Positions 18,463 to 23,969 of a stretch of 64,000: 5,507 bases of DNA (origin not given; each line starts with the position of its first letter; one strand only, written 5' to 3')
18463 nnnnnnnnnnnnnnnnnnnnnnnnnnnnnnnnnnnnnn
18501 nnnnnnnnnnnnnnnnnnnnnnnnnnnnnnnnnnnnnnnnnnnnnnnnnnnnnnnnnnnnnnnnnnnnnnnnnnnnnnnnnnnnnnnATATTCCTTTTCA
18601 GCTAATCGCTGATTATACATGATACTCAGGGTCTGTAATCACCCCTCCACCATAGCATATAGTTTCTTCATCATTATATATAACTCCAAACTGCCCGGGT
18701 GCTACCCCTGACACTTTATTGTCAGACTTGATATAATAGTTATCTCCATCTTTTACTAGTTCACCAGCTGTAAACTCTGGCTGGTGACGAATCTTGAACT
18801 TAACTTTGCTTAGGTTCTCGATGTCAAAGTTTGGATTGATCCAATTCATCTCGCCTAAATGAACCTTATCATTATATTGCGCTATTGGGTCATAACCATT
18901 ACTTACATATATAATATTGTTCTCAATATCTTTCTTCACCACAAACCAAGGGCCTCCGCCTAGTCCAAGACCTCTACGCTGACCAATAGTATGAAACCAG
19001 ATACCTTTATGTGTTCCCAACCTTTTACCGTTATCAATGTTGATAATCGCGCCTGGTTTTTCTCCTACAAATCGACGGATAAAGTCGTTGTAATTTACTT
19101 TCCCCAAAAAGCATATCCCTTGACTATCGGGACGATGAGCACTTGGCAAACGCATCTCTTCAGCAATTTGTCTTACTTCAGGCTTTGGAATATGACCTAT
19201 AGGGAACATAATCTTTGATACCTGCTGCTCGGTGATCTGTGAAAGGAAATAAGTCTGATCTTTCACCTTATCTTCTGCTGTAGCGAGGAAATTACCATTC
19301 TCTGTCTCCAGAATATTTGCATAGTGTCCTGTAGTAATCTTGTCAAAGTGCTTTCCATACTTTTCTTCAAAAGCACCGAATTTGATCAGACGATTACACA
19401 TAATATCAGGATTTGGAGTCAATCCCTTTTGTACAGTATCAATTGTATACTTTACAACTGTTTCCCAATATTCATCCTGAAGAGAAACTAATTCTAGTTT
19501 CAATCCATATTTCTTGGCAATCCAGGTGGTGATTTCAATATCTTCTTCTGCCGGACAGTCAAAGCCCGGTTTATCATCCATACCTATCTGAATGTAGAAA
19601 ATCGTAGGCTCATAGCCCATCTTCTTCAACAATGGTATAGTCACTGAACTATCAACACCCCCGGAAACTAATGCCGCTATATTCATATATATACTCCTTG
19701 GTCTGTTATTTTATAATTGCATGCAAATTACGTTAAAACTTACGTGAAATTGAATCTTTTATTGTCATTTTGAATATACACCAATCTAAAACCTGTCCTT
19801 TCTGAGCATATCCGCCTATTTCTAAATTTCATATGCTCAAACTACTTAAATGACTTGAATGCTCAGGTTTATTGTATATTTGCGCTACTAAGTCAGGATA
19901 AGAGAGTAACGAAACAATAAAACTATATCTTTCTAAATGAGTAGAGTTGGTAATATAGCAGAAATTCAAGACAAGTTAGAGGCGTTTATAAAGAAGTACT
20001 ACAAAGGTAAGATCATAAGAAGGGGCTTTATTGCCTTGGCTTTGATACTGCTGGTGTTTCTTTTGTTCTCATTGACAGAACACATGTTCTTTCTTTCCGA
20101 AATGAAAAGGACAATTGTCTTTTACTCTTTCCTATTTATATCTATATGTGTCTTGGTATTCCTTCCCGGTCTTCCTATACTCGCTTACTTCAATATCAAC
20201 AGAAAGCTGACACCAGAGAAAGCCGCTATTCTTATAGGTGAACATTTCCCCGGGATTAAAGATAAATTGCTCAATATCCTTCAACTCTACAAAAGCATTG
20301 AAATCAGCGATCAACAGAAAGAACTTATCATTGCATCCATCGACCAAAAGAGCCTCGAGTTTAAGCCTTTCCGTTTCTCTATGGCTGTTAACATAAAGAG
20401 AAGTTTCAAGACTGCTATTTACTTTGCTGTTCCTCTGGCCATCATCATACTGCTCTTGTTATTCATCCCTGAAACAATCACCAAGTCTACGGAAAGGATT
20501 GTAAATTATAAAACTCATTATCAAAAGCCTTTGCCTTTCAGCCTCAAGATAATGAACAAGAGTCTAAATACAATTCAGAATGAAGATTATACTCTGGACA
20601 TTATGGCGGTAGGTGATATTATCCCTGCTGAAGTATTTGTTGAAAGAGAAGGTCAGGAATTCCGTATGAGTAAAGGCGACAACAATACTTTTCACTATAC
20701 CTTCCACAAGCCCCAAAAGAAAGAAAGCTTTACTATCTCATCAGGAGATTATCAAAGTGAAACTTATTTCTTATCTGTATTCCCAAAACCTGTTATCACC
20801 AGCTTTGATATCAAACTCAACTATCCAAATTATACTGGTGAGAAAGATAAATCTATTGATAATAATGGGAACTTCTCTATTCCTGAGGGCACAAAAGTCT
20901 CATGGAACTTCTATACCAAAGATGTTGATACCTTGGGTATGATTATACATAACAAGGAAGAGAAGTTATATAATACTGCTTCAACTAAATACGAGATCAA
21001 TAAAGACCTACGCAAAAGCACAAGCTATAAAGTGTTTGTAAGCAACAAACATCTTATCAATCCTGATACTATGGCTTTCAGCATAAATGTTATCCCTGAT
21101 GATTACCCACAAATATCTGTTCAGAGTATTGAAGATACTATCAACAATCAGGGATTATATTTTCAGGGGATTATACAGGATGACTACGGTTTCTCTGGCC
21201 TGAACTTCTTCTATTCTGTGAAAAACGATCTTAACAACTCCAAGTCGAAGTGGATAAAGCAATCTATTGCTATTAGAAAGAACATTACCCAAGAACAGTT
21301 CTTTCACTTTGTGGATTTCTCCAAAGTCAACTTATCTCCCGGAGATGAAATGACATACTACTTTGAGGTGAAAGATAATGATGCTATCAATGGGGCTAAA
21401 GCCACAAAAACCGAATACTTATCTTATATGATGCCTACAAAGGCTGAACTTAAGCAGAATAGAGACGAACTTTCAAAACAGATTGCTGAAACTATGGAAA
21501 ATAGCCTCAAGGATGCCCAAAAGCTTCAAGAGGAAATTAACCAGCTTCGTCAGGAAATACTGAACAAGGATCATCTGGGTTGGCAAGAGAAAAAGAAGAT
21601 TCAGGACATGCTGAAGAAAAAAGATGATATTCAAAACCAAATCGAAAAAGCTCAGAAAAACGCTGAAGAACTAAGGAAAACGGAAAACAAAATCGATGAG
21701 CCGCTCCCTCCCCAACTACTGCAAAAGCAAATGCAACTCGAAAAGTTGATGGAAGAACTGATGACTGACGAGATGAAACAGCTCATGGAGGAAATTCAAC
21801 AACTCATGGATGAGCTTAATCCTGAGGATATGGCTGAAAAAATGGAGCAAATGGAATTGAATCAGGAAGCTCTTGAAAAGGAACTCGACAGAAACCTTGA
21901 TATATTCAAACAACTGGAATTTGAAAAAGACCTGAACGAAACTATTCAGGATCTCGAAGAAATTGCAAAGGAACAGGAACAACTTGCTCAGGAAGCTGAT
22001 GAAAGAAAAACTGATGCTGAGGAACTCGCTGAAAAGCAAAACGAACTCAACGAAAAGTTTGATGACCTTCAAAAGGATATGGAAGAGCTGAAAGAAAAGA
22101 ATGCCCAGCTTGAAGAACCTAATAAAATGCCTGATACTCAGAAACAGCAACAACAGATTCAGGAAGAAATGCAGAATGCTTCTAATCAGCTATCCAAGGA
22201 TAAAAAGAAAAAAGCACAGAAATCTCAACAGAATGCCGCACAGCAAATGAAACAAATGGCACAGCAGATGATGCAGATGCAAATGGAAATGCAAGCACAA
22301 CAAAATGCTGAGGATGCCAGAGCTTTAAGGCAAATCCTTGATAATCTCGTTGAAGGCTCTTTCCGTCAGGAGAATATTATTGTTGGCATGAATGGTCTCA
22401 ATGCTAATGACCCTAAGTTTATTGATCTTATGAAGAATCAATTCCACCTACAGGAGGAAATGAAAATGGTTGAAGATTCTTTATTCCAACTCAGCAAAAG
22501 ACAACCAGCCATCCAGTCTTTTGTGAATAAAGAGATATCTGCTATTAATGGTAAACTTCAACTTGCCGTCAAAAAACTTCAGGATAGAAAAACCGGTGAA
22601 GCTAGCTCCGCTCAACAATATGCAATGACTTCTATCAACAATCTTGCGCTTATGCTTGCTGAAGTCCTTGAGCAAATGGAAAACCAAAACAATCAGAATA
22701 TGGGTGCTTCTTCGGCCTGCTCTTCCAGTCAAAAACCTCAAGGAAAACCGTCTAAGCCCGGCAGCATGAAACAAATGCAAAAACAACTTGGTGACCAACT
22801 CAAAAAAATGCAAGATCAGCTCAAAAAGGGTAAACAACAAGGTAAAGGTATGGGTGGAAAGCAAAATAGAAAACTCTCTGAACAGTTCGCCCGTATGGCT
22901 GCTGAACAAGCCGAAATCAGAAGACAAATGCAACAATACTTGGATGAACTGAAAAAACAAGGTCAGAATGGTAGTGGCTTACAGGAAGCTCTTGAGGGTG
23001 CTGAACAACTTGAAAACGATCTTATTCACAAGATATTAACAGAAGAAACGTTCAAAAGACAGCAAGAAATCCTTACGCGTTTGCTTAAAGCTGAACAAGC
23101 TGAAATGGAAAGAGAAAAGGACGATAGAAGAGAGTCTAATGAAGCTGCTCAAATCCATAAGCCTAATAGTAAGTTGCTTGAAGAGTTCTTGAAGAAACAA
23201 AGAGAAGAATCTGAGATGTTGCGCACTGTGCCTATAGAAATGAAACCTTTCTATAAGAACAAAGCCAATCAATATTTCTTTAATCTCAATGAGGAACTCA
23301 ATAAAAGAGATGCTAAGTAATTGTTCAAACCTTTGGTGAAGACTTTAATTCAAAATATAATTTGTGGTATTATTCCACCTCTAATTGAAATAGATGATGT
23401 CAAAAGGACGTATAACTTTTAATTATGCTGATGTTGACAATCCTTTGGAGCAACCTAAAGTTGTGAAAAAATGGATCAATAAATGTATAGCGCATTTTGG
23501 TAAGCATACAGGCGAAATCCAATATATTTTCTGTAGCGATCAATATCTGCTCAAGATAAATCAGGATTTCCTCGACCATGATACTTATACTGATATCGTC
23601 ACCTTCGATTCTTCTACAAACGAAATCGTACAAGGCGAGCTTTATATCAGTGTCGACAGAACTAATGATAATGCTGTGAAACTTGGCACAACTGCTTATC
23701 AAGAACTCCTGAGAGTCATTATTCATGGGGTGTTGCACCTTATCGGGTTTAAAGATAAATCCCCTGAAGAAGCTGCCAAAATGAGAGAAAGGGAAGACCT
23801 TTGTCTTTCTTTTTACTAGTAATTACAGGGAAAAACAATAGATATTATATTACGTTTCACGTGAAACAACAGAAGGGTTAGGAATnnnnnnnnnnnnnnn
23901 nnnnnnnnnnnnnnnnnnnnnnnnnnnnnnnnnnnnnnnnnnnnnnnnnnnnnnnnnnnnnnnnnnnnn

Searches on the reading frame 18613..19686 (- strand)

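Call 18: search_protein_families(library=pfam, proteins=[window:18613-19686:-], max_evalue=0.001)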
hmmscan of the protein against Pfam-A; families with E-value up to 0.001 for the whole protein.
window:18613-19686:- (357 aa): 4 families
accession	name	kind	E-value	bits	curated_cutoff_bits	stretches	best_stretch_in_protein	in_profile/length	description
PF03054.22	tRNA_Me_trans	-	1.3e-62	211.5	20.6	1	1-196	1-202/202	tRNA methyl transferase HUP domain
PF20259.3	tRNA_Me_trans_M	-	1.1e-25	89.4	27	1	200-262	1-65/66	tRNA methyl transferase PRC-barrel domain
PF20258.4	tRNA_Me_trans_C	-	8.8e-12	45.6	20.6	1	273-350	2-77/77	Aminomethyltransferase beta-barrel domain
PF01507.26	PAPS_reduct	-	6.6e-05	23.4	22.5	1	3-113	2-99/175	Phosphoadenosine phosphosulfate reductase domain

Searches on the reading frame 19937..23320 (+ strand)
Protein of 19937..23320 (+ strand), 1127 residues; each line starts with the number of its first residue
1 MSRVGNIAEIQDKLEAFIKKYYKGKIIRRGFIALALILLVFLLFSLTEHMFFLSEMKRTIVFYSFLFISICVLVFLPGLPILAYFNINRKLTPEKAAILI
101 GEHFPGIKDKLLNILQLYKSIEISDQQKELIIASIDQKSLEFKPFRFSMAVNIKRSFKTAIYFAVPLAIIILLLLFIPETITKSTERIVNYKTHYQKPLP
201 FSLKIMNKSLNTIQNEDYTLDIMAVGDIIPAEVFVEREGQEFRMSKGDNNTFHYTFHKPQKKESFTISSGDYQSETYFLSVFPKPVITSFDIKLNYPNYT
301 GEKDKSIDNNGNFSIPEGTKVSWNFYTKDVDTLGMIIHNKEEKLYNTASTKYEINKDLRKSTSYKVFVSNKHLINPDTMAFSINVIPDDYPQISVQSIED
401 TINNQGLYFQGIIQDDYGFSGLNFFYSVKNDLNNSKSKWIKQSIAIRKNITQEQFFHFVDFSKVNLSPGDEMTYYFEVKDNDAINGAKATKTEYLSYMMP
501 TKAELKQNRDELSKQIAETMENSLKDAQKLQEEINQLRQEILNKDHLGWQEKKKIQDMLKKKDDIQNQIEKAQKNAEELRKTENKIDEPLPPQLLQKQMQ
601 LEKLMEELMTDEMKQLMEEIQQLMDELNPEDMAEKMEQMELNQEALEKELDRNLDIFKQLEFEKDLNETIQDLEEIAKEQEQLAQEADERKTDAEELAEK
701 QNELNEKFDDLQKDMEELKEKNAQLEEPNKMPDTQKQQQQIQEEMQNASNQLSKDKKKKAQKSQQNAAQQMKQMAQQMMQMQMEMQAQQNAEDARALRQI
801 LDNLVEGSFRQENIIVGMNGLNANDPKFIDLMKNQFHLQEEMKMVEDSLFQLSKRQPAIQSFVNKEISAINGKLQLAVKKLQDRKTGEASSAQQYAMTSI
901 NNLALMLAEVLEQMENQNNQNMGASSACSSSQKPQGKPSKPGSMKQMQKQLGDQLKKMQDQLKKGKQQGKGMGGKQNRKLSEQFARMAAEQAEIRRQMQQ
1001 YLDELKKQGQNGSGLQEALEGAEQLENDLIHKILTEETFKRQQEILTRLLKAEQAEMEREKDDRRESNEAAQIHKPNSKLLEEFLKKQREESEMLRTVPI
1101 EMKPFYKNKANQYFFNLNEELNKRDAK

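Call 56: search_protein_families(library=pfam, proteins=[window:19937-23320:+], max_evalue=1)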
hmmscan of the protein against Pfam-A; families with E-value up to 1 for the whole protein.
window:19937-23320:+ (1127 aa): 4 families
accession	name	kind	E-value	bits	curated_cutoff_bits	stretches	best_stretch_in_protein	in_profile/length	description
PF13779.11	DUF4175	-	1.5e-09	36.9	27.3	2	296-518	192-407/825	Domain of unknown function (DUF4175)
PF14093.11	DUF4271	-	0.005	17.2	29.7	1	32-90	93-151/206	Domain of unknown function (DUF4271)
PF07889.17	DUF1664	-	0.0075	16.7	34.6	1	497-586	31-120/124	Protein of unknown function (DUF1664)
PF23862.1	CdsD_C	-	0.079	13.5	27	1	216-244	27-55/56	CdsD C-terminal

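Call 57: search_protein_families(library=ncbifam, proteins=[window:19937-23320:+], max_evalue=0.001)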
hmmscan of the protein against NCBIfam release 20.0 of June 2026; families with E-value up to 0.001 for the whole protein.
window:19937-23320:+ (1127 aa): 0 families

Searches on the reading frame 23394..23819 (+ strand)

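Call 18: search_protein_families(library=pfam, proteins=[window:23394-23819:+], max_evalue=0.001)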
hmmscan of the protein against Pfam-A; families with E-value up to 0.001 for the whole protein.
window:23394-23819:+ (141 aa): 1 family
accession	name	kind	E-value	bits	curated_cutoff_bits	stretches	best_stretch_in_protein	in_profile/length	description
PF02130.23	YbeY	-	2.3e-24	86.2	25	1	19-138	6-126/129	Endoribonuclease YbeY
